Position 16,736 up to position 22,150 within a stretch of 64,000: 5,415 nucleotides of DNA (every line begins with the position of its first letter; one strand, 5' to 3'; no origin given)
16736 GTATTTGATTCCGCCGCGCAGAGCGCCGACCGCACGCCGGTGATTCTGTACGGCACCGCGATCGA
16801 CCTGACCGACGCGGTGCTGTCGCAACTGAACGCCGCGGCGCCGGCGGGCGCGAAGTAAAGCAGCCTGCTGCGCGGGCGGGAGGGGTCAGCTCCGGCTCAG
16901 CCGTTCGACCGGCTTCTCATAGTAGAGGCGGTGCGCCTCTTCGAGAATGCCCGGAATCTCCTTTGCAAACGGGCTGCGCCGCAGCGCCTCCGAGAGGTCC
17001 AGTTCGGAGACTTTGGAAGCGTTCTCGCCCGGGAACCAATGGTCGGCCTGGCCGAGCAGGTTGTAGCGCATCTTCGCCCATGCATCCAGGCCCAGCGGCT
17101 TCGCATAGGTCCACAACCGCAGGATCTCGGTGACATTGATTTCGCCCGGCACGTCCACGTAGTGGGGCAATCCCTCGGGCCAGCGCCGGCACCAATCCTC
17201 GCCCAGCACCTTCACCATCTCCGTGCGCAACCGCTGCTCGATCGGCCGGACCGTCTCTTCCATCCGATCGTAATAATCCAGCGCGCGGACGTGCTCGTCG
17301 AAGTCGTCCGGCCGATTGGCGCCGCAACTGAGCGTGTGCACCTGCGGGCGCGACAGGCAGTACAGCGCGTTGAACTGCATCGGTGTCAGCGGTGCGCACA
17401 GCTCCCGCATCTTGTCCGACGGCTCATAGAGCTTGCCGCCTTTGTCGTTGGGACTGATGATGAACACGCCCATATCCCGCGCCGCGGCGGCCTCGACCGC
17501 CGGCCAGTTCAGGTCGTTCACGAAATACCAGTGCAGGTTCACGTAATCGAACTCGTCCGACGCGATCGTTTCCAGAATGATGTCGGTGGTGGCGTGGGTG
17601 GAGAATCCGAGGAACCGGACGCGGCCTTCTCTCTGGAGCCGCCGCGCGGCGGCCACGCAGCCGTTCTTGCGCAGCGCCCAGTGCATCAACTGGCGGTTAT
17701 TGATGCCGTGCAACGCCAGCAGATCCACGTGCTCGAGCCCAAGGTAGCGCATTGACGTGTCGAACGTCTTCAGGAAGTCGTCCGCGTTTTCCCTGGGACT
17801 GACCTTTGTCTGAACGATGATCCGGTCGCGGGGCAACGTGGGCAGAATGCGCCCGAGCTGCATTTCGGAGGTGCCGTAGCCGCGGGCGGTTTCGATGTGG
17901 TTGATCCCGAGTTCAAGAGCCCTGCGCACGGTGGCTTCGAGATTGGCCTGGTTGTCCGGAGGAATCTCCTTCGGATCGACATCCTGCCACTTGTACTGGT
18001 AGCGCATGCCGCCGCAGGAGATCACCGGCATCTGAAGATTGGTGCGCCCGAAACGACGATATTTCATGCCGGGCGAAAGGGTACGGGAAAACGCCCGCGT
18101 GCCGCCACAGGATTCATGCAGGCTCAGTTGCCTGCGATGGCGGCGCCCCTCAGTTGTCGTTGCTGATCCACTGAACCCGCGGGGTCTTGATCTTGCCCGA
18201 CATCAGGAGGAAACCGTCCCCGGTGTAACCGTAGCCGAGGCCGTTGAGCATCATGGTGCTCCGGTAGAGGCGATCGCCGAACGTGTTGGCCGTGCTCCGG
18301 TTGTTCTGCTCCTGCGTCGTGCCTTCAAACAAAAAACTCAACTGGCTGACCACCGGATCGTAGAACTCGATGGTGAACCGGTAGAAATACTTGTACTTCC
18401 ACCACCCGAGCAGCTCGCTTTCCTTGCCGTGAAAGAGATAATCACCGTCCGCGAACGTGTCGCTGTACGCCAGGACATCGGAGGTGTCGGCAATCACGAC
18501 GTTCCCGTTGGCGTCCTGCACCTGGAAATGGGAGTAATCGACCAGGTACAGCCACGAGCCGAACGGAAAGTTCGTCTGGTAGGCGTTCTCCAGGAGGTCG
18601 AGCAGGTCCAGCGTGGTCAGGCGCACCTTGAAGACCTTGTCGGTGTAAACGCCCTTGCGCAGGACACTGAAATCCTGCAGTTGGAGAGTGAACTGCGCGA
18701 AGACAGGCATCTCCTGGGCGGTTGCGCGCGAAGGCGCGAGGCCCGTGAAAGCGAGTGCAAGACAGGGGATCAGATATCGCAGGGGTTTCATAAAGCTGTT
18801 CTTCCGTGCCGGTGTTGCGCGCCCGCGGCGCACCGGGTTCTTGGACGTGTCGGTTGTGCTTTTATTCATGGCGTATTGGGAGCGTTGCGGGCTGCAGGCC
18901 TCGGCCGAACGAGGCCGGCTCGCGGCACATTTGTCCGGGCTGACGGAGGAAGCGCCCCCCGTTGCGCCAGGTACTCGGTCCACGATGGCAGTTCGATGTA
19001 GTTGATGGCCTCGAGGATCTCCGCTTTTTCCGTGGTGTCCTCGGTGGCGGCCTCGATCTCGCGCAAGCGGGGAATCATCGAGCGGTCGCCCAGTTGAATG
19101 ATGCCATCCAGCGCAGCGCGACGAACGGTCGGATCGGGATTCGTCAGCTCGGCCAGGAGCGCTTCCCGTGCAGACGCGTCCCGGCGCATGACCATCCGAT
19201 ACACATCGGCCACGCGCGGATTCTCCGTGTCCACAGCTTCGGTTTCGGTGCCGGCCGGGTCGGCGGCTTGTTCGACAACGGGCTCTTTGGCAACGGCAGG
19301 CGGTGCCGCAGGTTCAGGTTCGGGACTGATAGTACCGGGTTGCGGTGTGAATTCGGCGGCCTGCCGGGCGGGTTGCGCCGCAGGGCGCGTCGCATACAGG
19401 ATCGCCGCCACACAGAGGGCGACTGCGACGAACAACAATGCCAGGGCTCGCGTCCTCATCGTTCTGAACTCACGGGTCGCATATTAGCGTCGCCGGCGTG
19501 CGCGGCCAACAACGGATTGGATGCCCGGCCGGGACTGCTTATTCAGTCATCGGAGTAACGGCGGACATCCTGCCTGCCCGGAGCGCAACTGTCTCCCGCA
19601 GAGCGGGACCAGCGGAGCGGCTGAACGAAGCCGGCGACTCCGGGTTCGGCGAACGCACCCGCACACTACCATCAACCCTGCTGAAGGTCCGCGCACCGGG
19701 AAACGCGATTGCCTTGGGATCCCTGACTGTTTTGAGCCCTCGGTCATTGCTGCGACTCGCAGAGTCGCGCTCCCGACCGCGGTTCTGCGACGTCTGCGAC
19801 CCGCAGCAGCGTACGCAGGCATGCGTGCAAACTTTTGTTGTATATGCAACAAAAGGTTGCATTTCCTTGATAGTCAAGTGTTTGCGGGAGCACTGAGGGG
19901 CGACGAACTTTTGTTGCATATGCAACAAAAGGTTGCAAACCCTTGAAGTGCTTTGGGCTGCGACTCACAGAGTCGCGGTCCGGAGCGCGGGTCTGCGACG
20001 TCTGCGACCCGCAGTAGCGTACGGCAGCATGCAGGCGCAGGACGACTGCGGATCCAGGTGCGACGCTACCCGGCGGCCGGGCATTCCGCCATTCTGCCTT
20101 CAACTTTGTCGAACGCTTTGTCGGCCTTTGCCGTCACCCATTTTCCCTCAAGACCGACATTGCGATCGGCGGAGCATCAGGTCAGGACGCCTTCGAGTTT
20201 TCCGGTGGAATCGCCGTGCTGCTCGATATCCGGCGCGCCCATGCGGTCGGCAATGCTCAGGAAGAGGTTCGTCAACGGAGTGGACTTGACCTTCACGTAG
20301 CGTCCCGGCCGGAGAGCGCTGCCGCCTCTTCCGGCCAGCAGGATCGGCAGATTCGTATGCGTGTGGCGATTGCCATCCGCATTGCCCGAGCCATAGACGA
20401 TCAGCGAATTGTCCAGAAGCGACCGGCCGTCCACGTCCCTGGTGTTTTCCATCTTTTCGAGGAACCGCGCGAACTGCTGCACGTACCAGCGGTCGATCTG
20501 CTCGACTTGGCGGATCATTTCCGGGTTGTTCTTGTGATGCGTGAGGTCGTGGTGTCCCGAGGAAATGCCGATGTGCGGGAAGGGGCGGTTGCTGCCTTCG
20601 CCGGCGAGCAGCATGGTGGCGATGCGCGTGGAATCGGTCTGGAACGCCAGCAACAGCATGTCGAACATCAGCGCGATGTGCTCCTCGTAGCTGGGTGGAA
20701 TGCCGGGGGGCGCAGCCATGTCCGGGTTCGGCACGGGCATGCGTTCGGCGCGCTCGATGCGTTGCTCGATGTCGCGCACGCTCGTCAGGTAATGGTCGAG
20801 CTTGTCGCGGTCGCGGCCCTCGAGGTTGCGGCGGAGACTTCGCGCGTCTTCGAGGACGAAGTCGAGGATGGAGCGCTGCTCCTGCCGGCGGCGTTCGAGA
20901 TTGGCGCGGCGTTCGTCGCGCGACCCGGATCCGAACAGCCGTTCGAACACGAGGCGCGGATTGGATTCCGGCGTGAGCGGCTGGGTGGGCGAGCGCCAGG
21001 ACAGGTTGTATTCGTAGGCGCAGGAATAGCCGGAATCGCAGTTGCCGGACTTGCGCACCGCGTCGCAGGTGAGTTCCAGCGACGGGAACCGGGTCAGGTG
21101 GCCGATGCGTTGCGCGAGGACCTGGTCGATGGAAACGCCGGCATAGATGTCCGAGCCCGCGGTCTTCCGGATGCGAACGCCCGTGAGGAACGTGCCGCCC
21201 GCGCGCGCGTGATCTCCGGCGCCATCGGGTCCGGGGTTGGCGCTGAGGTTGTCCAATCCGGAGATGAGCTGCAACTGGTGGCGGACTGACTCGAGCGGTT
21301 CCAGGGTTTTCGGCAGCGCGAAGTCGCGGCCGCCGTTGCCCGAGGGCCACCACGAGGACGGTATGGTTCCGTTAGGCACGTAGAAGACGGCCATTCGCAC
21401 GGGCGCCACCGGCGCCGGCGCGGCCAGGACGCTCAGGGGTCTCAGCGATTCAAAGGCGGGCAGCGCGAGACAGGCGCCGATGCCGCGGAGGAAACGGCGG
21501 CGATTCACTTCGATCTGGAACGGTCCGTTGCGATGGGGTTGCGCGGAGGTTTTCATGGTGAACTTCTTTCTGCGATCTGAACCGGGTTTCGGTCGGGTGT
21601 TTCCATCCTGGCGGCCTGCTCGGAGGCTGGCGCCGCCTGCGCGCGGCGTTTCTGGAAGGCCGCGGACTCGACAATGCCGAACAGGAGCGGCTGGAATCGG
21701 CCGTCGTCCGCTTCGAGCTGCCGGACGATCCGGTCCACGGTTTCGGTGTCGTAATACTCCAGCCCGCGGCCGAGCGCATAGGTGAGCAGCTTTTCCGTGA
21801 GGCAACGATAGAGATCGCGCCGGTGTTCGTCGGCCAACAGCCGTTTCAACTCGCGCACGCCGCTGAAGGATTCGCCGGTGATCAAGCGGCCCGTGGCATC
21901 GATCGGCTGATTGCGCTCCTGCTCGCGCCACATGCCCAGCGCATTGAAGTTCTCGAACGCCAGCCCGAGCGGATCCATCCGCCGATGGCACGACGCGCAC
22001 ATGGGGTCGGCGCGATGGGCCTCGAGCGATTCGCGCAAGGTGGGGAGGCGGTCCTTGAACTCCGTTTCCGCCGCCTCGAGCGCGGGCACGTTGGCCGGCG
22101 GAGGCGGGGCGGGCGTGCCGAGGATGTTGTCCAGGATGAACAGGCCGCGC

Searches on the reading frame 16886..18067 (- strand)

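Call 82: search_protein_families(library=pfam, proteins=[window:16886-18067:-], max_evalue=0.00001)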
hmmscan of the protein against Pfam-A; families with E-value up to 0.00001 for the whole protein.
window:16886-18067:- (393 aa): 1 family
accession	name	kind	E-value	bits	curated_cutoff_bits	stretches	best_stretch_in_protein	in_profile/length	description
PF00248.27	Aldo_ket_red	-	3.7e-17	62.8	24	1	16-183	2-167/291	Aldo/keto reductase family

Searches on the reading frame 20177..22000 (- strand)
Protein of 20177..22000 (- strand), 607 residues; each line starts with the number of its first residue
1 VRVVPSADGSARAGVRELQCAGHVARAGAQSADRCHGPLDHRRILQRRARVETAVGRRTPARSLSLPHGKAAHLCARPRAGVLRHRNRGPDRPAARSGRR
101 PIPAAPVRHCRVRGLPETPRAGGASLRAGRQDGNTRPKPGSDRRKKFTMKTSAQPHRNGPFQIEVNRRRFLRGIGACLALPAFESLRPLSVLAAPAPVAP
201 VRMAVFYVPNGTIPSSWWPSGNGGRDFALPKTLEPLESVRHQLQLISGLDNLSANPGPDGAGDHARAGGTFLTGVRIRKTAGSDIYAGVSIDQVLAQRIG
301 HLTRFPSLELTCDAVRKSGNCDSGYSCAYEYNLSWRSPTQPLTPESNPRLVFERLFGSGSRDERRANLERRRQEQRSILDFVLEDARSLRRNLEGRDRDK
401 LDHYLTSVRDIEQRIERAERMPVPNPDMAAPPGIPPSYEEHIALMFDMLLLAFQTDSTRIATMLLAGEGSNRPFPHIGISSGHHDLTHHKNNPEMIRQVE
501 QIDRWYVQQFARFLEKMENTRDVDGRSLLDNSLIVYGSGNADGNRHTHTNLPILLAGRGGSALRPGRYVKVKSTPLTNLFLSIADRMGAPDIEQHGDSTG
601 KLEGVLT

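Call 17: search_protein_families(library=pfam, proteins=[window:20177-22000:-], max_evalue=0.001)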
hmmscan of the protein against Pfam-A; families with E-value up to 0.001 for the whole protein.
window:20177-22000:- (607 aa): 1 family
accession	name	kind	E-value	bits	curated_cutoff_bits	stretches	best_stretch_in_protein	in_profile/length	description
PF07586.16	HXXSHH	-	1.2e-106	357.2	30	1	202-511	1-307/307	Protein of unknown function (DUF1552)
